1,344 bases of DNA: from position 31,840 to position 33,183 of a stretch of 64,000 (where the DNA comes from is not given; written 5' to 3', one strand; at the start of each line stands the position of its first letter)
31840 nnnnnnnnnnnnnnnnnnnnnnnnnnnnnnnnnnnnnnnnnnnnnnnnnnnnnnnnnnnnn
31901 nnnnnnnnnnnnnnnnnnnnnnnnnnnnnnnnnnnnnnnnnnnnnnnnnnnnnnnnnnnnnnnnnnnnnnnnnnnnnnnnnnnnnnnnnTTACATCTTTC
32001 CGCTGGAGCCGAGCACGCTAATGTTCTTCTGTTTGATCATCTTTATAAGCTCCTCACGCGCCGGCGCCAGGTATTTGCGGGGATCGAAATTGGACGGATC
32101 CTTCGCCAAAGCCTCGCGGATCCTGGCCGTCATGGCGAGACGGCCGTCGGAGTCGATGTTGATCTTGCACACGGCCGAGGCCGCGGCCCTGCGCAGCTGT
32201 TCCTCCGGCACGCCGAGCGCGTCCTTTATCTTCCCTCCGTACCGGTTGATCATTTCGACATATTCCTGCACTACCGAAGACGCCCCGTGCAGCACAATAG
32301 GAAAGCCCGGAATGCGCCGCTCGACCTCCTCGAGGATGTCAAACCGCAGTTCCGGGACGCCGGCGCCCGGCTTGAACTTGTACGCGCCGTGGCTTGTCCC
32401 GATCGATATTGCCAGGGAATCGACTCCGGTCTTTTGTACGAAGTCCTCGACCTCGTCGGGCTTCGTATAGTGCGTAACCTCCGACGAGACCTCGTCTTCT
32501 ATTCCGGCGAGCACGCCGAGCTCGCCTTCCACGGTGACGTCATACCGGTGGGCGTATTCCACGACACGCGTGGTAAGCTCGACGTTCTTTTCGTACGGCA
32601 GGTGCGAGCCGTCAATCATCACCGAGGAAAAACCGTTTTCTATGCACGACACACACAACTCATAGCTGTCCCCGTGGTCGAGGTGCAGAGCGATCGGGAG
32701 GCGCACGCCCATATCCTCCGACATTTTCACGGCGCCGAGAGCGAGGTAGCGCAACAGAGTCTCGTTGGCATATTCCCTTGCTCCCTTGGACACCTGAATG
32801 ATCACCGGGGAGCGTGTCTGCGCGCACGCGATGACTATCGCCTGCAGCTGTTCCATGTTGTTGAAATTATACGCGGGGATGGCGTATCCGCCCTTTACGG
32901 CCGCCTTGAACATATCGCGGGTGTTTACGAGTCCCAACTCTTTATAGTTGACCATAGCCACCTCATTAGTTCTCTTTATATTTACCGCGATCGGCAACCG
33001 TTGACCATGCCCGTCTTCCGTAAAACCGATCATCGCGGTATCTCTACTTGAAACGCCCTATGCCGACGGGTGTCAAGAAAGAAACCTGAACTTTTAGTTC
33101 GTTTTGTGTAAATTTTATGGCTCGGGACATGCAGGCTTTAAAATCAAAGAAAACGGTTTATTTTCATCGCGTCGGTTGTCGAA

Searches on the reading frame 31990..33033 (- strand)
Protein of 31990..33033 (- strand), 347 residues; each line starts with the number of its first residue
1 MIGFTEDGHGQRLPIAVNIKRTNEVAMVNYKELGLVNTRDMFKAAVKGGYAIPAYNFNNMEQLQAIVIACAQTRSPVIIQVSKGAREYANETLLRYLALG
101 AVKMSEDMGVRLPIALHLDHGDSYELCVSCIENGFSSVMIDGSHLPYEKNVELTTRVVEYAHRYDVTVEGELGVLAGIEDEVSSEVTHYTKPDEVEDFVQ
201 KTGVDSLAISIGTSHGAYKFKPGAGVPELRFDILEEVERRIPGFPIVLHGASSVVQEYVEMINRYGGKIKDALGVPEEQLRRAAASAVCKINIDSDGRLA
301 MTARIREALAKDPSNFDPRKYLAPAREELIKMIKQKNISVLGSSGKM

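Call 75: search_protein_families(library=pfam, proteins=[window:31990-33033:-], max_evalue=0.00001)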
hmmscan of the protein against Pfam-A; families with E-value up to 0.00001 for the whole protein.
window:31990-33033:- (347 aa): 1 family
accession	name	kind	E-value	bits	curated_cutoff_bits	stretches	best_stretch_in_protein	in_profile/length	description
PF01116.26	F_bP_aldolase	-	8.5e-97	324.4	25.5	1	36-346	1-277/277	Fructose-bisphosphate aldolase class-II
